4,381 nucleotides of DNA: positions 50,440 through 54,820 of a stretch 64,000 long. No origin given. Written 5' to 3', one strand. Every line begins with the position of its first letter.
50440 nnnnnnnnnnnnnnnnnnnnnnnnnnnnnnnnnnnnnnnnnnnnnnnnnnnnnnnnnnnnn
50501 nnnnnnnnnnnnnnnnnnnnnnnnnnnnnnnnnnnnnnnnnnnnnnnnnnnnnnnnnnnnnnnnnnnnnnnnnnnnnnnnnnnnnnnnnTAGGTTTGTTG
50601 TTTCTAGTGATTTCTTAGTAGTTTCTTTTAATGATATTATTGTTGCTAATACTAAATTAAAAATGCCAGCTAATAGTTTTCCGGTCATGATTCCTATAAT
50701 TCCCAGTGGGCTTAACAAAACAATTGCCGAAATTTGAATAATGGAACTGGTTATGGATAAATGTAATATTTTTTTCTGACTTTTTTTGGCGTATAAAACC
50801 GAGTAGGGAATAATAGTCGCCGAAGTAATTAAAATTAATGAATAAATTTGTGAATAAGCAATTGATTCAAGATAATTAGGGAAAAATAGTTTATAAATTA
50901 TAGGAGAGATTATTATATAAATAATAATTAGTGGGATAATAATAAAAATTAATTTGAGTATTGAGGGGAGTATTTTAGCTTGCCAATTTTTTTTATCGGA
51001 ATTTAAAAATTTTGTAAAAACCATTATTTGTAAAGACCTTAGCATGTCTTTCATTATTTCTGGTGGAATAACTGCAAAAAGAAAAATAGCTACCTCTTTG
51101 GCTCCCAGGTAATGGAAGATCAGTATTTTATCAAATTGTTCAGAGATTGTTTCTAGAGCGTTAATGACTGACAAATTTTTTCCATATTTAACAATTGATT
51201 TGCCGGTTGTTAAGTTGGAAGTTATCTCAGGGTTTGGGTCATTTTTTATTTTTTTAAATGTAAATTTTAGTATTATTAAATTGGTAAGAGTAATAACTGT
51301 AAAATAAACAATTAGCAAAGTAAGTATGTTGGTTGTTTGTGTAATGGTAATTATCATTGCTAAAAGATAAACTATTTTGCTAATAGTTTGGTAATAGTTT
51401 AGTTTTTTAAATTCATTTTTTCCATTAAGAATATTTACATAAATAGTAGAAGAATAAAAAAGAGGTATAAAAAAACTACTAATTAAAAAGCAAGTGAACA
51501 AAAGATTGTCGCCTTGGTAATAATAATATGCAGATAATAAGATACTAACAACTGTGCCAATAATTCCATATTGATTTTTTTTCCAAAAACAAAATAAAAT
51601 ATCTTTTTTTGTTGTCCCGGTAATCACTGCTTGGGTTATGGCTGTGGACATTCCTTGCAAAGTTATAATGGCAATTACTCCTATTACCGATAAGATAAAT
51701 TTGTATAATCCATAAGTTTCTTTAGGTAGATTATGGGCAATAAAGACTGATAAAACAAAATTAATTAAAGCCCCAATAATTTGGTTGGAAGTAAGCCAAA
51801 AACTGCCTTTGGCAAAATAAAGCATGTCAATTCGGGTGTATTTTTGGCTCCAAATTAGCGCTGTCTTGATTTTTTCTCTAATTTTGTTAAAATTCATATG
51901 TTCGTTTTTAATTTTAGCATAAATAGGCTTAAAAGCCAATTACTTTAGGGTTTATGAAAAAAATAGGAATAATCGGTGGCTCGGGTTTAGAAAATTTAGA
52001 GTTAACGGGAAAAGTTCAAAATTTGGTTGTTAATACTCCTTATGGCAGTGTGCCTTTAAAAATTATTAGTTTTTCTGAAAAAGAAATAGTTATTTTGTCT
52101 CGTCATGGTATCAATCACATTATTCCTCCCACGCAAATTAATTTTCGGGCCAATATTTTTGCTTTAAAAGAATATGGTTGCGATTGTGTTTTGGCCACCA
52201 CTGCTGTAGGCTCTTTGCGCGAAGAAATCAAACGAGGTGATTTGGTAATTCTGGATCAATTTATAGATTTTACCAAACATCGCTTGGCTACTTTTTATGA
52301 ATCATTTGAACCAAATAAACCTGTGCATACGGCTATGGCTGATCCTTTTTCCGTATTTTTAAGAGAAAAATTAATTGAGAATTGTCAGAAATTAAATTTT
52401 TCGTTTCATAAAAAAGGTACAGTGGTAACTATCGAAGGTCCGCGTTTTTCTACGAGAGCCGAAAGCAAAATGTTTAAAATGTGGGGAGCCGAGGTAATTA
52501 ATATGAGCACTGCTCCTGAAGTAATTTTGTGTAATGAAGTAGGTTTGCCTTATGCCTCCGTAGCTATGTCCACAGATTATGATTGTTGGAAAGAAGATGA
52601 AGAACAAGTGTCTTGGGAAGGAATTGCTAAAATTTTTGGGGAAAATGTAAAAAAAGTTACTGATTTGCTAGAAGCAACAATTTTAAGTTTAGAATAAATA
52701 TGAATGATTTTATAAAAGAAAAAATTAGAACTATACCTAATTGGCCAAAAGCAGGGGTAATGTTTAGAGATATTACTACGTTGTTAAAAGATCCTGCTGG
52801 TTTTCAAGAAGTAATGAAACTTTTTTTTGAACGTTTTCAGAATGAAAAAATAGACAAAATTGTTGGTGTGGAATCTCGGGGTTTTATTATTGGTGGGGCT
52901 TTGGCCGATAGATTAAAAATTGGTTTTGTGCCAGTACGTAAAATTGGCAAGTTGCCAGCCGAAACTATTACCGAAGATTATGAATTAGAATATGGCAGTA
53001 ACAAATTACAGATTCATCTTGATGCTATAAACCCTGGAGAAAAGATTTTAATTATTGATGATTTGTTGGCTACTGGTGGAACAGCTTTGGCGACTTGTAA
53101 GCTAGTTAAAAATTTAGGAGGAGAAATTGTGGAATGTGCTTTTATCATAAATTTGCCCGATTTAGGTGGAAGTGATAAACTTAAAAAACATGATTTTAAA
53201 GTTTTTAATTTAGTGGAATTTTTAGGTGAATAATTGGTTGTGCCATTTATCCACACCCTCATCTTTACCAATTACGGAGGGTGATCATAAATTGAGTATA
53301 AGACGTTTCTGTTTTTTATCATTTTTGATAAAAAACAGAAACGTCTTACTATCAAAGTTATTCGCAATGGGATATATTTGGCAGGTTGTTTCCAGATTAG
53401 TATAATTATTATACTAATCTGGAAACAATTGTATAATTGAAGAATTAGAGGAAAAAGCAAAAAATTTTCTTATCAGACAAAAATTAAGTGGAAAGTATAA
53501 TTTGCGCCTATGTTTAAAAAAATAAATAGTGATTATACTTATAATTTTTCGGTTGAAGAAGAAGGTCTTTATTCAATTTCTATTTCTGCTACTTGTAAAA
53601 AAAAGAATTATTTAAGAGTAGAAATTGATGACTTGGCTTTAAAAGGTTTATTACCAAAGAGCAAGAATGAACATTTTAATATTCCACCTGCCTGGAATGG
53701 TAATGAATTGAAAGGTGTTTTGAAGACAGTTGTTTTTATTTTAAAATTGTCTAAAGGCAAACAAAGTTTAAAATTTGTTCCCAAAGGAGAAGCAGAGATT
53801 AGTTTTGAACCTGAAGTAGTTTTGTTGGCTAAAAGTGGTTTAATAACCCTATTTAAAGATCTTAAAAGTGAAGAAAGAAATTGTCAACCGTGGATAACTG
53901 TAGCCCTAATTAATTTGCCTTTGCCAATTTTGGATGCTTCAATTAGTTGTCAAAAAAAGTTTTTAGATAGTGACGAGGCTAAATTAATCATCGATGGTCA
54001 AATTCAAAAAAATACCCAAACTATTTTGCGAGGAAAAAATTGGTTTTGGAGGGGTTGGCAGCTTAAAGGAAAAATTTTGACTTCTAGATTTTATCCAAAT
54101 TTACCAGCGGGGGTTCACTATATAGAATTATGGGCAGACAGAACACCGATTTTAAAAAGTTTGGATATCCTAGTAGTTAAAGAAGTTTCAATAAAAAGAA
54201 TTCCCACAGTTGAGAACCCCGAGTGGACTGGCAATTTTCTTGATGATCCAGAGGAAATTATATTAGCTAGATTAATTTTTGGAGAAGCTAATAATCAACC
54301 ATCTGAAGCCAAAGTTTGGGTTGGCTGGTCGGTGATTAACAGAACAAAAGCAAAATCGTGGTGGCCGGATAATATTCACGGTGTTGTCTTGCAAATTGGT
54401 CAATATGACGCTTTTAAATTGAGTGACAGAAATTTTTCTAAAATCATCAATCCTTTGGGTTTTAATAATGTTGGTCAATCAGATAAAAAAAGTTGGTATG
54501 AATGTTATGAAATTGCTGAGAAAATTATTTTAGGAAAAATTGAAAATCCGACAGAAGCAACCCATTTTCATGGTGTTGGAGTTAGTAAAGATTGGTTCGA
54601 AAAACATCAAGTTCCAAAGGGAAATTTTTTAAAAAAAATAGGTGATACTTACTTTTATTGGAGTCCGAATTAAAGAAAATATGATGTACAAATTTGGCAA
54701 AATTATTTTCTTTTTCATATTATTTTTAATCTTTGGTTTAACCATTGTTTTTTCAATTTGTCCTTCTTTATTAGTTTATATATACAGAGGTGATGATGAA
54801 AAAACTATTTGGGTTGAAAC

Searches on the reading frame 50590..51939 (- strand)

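Call 72: search_protein_families(library=pfam, proteins=[window:50590-51939:-], max_evalue=0.00001)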
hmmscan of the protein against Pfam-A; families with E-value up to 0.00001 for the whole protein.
window:50590-51939:- (450 aa): 2 families
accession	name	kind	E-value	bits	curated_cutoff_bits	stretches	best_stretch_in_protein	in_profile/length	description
PF01943.22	Polysacc_synt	-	6.4e-18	65.6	28.2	1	43-289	2-247/274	Polysaccharide biosynthesis protein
PF13440.11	Polysacc_synt_3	-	1.2e-12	48.2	23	1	71-353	6-284/293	Polysaccharide biosynthesis protein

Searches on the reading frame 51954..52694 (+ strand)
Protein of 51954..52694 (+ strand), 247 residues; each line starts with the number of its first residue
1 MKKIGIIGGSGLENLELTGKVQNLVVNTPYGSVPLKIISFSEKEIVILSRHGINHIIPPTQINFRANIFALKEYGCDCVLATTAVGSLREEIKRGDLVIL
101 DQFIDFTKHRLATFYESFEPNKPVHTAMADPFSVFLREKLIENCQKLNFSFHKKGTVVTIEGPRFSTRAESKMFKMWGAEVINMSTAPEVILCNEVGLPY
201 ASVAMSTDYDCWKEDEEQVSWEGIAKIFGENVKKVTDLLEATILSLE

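Call 72: search_protein_families(library=pfam, proteins=[window:51954-52694:+], max_evalue=0.00001)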
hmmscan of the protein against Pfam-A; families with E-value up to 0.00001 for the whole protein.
window:51954-52694:+ (247 aa): 1 family
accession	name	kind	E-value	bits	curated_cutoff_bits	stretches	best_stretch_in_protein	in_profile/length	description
PF01048.26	PNP_UDP_1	-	1.9e-44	152.3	25.1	1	3-242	1-231/233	Phosphorylase superfamily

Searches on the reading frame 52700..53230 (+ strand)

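Call 72: search_protein_families(library=pfam, proteins=[window:52700-53230:+], max_evalue=0.00001)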
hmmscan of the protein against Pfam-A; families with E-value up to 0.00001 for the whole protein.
window:52700-53230:+ (177 aa): 1 family
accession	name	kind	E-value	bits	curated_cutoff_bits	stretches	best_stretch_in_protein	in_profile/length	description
PF00156.33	Pribosyltran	-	9.2e-22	77.5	26.3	1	26-170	3-142/158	Phosphoribosyl transferase domain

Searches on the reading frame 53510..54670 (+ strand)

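Call 72: search_protein_families(library=pfam, proteins=[window:53510-54670:+], max_evalue=0.00001)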
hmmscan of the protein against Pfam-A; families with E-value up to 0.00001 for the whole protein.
window:53510-54670:+ (387 aa): 1 family
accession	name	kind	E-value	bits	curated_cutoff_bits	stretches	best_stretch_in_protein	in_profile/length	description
PF07486.17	Hydrolase_2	-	2.5e-12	47.7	27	1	263-383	2-100/100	Cell Wall Hydrolase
